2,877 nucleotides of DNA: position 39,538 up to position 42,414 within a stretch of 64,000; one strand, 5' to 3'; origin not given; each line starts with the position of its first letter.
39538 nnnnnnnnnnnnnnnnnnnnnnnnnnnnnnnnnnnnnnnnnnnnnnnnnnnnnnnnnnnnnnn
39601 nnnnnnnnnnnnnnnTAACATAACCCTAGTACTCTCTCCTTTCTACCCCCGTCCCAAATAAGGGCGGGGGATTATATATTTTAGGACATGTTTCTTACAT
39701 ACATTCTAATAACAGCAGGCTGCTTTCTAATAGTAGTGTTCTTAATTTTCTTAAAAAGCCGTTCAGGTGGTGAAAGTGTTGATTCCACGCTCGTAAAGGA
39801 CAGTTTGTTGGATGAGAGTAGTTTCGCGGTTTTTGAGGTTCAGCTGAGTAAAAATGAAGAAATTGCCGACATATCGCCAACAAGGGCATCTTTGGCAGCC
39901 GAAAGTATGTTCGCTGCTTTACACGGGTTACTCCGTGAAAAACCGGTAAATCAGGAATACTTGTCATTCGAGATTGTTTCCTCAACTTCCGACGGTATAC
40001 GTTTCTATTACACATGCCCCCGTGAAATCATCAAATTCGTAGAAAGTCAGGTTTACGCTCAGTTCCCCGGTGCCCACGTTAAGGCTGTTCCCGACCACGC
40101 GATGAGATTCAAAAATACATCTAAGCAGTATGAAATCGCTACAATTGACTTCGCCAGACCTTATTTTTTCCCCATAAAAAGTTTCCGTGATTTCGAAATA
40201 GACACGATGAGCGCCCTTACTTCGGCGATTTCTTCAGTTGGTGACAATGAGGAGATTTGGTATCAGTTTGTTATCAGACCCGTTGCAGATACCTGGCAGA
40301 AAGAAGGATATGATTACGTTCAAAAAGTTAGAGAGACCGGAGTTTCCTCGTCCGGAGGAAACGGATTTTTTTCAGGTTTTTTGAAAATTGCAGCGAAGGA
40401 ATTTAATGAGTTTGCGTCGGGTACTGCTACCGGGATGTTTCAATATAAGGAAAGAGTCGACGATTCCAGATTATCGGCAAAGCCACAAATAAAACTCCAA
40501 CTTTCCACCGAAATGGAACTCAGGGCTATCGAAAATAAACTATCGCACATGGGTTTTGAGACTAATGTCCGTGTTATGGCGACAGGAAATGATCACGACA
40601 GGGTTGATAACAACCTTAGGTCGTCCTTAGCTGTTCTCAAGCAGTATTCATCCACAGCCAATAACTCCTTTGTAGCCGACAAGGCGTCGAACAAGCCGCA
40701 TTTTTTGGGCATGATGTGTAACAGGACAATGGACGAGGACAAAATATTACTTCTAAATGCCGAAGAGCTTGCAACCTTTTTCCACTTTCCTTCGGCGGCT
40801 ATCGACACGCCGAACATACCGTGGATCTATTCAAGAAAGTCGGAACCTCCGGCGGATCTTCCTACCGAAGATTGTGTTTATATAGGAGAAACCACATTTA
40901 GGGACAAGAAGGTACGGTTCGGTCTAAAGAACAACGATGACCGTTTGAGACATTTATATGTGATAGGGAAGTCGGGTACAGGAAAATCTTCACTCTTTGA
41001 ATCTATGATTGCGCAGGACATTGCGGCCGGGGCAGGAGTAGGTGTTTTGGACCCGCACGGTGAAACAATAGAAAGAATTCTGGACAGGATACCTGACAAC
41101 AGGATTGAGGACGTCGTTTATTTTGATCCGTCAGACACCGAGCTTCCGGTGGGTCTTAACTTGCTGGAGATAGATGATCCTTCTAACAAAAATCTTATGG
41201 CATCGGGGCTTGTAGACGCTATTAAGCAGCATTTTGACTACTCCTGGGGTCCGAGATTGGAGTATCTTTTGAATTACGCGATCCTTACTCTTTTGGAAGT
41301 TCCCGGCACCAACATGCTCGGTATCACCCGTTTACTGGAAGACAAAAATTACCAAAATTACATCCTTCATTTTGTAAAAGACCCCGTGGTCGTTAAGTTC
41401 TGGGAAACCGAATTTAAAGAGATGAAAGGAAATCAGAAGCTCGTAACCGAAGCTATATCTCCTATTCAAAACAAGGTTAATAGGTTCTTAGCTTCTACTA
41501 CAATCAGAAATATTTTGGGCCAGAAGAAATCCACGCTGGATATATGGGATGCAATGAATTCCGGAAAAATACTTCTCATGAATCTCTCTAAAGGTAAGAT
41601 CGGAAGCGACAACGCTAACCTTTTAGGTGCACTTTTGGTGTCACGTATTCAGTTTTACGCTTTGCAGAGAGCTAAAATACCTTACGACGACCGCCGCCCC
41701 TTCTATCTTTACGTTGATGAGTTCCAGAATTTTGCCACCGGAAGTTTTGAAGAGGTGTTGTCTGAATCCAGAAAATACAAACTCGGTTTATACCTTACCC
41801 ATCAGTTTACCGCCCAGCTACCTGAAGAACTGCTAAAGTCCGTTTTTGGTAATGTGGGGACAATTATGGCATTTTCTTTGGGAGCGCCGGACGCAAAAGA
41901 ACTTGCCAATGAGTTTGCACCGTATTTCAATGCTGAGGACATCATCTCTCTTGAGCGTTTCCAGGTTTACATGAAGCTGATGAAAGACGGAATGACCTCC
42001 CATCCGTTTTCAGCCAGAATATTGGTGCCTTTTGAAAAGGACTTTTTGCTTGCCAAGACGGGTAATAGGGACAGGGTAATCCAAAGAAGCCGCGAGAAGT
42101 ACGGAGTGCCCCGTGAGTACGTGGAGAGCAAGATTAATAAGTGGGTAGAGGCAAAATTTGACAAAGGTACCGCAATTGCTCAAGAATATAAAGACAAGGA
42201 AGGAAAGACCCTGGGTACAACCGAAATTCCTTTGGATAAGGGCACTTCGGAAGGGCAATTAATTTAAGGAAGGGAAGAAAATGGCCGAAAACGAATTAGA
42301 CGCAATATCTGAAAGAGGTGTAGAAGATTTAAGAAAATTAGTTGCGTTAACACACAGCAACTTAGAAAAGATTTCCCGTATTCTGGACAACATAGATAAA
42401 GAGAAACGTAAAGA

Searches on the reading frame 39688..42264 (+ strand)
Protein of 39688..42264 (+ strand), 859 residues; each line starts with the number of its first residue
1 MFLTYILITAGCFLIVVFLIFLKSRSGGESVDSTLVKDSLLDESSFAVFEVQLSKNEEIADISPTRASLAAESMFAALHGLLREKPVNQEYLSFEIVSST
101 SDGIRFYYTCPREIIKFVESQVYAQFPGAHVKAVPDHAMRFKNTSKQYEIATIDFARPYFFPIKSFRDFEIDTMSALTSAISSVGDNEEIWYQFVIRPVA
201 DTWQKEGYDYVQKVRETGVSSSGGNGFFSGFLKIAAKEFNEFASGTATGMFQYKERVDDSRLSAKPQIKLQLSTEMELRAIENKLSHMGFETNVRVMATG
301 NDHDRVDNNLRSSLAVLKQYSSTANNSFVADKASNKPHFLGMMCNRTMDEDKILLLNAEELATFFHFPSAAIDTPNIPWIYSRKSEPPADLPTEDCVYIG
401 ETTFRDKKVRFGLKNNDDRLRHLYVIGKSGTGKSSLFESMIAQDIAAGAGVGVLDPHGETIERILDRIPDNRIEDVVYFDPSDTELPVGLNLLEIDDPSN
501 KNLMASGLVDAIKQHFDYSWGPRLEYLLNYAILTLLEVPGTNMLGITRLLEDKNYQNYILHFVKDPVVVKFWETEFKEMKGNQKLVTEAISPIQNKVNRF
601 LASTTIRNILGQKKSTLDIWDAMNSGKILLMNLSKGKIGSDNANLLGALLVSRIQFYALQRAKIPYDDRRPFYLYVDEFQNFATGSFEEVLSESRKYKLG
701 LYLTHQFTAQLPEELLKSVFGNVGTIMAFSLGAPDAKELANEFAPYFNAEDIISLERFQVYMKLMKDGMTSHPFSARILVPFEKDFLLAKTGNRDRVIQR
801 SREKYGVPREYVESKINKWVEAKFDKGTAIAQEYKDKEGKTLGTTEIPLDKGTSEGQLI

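Call 31: find_encoding_contigs(protein=window:39688-42264:+, flank=10000, max_places=6)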
Protein window:39688-42264:+ (859 aa): 24 contigs read that carry it; 6 places shown.
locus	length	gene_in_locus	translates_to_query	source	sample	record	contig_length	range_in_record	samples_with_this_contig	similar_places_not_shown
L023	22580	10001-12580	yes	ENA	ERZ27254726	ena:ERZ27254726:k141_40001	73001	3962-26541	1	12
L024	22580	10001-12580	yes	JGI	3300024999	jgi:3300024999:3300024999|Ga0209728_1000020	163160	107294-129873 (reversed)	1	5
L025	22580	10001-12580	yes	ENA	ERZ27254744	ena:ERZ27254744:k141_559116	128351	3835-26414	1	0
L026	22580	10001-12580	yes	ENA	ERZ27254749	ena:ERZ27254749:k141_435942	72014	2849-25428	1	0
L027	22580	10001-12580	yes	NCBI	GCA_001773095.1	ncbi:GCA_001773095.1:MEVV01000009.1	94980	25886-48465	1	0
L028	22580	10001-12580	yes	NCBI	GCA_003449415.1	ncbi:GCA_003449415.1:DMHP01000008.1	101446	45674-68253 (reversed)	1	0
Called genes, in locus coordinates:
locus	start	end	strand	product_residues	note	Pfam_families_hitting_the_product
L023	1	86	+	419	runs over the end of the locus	PF22694:CtpB_N-like, PF00595:PDZ, PF13180:PDZ_2 (weak), PF17820:PDZ_6, PF03572:Peptidase_S41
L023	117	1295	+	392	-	PF00089:Trypsin, PF13365:Trypsin_2, PF00595:PDZ, PF13180:PDZ_2, PF17820:PDZ_6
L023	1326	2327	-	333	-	PF03462:PCRF, PF00472:RF-1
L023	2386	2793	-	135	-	PF01197:Ribosomal_L31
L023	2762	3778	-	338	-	PF00892:EamA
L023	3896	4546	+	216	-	PF13483:Lactamase_B_3, PF12706:Lactamase_B_2 (weak)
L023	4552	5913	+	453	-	PF00772:DnaB, PF03796:DnaB_C, PF13481:AAA_25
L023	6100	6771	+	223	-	PF08207:EFP_N, PF01132:EFP, PF09285:Elong-fact-P_C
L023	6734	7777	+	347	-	PF01258:zf-dskA_traR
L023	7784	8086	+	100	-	PF01252:Peptidase_A8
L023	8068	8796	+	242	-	PF00849:PseudoU_synth_2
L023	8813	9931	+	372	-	PF13399:LytR_C (faint)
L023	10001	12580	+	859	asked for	PF26449:DUF8128, PF01935:DUF87, PF10412:TrwB_AAD_bind (faint)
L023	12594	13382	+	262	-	-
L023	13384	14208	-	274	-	PF07719:TPR_2 (faint), PF13174:TPR_6 (faint), PF14559:TPR_19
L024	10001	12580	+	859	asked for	PF26449:DUF8128, PF01935:DUF87, PF10412:TrwB_AAD_bind (faint)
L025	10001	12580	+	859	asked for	PF26449:DUF8128, PF01935:DUF87, PF10412:TrwB_AAD_bind (faint)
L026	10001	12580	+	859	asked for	PF26449:DUF8128, PF01935:DUF87, PF10412:TrwB_AAD_bind (faint)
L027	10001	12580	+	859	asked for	PF26449:DUF8128, PF01935:DUF87, PF10412:TrwB_AAD_bind (faint)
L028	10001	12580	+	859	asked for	PF26449:DUF8128, PF01935:DUF87, PF10412:TrwB_AAD_bind (faint)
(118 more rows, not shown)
